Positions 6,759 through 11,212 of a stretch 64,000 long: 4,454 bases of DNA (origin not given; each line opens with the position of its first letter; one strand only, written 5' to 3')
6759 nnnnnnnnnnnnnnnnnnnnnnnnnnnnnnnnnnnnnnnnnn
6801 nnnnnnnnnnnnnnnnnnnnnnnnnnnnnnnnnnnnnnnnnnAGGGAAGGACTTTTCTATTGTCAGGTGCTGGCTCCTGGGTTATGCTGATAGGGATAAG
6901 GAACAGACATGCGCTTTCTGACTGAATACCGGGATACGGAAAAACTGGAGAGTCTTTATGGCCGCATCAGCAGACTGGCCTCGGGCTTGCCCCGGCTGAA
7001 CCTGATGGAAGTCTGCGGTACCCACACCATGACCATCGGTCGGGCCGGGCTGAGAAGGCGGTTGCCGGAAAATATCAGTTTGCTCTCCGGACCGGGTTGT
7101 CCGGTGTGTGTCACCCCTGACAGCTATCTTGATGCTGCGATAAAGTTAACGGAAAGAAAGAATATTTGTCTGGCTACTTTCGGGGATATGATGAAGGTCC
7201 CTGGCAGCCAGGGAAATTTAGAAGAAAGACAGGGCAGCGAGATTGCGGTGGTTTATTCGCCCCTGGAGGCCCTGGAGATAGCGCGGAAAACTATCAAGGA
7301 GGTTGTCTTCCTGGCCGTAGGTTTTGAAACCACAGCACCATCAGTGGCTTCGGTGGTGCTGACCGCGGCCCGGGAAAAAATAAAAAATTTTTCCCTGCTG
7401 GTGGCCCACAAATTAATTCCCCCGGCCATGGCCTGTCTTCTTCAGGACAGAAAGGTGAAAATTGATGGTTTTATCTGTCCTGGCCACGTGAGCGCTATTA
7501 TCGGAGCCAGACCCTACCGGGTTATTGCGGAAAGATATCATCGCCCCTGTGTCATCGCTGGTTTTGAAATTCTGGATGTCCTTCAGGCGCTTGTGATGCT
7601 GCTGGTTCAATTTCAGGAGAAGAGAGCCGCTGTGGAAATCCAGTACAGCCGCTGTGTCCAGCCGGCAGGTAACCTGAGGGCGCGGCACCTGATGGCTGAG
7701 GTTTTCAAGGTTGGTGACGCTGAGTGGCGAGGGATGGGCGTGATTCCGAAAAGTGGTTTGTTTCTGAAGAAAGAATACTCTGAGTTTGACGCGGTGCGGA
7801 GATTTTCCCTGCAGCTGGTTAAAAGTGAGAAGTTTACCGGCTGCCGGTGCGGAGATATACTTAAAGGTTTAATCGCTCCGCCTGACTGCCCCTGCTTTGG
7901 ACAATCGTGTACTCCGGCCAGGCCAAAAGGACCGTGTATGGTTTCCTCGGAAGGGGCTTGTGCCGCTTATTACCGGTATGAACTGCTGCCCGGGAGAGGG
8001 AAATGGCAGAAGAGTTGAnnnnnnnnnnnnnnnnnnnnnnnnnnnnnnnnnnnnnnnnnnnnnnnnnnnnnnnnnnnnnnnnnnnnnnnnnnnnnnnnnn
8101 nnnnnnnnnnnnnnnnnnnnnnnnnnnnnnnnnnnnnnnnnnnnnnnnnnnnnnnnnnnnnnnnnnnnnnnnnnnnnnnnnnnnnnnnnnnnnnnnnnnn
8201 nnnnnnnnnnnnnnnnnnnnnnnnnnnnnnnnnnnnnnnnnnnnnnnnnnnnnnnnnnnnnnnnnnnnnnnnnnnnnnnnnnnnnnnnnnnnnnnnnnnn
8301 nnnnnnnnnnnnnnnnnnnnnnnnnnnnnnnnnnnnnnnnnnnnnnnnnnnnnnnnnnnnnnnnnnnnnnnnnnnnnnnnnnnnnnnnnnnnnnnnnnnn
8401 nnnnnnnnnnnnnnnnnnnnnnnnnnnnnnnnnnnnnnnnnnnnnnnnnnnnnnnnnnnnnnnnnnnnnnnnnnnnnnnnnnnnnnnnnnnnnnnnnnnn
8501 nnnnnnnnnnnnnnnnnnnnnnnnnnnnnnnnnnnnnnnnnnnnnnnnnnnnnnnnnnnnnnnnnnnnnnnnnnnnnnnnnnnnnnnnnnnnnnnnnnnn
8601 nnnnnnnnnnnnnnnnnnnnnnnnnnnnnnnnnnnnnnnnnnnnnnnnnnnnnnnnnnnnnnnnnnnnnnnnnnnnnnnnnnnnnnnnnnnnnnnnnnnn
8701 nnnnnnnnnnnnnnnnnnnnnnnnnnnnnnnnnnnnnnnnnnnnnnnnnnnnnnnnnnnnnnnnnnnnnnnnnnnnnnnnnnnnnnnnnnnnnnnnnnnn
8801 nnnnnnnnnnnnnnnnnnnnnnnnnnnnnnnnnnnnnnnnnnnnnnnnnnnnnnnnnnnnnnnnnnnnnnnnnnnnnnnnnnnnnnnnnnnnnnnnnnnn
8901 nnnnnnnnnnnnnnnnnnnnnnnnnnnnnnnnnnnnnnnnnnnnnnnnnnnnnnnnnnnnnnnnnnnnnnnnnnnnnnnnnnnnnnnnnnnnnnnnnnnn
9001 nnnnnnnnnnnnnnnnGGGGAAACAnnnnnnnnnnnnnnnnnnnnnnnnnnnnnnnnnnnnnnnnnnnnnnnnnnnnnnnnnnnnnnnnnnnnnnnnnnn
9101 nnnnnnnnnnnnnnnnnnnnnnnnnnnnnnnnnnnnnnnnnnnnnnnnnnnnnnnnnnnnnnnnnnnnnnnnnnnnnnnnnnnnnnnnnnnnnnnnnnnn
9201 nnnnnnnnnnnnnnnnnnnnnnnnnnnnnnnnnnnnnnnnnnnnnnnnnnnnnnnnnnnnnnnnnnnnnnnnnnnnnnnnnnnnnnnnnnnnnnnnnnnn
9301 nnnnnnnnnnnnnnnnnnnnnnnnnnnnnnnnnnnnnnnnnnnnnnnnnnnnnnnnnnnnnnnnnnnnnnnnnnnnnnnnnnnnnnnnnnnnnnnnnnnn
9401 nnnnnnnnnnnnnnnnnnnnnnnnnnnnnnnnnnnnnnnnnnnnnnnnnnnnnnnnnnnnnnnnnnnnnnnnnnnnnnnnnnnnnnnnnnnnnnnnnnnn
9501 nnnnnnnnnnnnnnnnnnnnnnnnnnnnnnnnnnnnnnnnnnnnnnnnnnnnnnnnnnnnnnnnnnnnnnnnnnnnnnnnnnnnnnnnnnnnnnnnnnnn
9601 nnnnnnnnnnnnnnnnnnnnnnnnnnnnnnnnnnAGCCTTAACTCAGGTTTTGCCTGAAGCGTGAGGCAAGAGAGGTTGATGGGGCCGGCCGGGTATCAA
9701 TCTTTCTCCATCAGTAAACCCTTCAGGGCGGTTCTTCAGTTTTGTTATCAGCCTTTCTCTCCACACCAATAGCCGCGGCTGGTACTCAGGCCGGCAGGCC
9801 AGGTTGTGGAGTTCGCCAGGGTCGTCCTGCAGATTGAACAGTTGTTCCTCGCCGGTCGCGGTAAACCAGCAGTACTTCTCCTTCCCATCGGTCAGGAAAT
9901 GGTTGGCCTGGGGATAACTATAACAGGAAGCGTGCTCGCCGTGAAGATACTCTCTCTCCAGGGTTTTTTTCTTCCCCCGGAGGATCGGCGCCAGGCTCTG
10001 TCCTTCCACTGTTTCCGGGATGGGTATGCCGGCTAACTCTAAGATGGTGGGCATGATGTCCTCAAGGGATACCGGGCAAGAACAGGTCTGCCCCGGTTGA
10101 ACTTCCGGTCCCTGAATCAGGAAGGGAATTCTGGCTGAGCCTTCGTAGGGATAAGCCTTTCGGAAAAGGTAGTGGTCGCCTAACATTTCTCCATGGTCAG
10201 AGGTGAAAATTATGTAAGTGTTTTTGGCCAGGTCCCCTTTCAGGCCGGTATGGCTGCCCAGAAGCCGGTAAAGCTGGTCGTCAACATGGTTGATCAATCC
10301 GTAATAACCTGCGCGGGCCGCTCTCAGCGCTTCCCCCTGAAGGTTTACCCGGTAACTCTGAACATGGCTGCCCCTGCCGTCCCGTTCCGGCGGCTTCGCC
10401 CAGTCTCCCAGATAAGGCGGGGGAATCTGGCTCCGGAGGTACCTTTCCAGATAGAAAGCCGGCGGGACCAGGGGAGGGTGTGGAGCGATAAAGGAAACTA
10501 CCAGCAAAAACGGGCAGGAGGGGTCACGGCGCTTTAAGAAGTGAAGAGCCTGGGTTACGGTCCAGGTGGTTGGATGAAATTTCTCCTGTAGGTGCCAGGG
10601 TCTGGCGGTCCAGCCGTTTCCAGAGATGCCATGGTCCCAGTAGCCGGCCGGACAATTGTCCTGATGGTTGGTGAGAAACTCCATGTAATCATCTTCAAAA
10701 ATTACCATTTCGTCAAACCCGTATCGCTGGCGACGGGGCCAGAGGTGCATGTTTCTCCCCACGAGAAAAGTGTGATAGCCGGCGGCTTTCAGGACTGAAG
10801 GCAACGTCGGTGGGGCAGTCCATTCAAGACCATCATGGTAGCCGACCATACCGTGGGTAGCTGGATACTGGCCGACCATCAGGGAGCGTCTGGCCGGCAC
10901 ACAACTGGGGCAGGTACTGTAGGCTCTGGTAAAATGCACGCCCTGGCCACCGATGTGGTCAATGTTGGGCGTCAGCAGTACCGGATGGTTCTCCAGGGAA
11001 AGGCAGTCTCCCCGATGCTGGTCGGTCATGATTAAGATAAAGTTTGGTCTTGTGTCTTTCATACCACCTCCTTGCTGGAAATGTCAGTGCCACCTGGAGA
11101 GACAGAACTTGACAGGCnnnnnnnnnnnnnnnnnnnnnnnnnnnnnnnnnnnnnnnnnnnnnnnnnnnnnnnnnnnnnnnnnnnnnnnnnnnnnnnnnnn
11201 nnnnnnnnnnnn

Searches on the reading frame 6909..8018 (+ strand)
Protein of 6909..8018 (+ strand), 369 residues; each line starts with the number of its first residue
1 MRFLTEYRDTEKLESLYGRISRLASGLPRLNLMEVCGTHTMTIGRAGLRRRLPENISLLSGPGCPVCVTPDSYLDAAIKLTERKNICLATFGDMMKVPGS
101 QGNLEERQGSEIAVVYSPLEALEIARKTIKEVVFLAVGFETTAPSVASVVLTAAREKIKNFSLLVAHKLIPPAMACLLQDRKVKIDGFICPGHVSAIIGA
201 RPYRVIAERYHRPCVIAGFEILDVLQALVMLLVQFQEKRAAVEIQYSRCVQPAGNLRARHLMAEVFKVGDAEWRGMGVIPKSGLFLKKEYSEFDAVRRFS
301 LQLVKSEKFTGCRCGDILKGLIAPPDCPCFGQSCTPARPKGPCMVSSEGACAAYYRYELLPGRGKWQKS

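Call 34: search_protein_families(library=ncbifam, proteins=[window:6909-8018:+])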
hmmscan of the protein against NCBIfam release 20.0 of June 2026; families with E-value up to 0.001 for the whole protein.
window:6909-8018:+ (369 aa): 1 family
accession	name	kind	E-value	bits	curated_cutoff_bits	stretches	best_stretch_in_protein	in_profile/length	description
TIGR00075.1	hypD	equivalog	7.5e-137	456.2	192.8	1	3-358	6-367/372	hydrogenase formation protein HypD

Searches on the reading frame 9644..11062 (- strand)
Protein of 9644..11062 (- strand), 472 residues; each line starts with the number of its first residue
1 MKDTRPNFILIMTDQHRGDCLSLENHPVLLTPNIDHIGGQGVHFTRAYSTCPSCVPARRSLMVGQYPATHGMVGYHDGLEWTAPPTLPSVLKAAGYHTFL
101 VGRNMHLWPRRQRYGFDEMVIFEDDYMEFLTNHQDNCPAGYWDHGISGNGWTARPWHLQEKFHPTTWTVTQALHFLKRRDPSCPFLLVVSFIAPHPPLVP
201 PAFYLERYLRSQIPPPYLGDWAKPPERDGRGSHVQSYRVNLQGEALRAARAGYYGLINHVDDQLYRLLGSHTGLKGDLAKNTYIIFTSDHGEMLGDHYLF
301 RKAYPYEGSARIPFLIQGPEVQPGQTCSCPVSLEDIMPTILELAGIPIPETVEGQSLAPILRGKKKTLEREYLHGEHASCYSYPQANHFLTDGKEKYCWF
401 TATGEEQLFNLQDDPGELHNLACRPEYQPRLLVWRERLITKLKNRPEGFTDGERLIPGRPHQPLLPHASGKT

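Call 34: search_protein_families(library=ncbifam, proteins=[window:9644-11062:-])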
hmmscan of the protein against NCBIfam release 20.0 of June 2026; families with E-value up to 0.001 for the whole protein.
window:9644-11062:- (472 aa): 4 families
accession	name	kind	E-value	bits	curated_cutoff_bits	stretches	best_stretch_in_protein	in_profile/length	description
NF010322.0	PRK13759.1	equivalog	1.3e-159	531.8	481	1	2-468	3-483/486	arylsulfatase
NF052527.1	Mn_arylsulf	exception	4e-107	359.1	850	2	123-455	139-465/479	manganese-dependent arylsulfatase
TIGR03417.1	chol_sulfatase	equivalog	1.6e-64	218.6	433.45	1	4-437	1-435/500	choline-sulfatase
NF045661.1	HdlasePehA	equivalog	2.8e-56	191.2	900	2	148-440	166-483/506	phosphoric/sulfuric ester hydrolase PehA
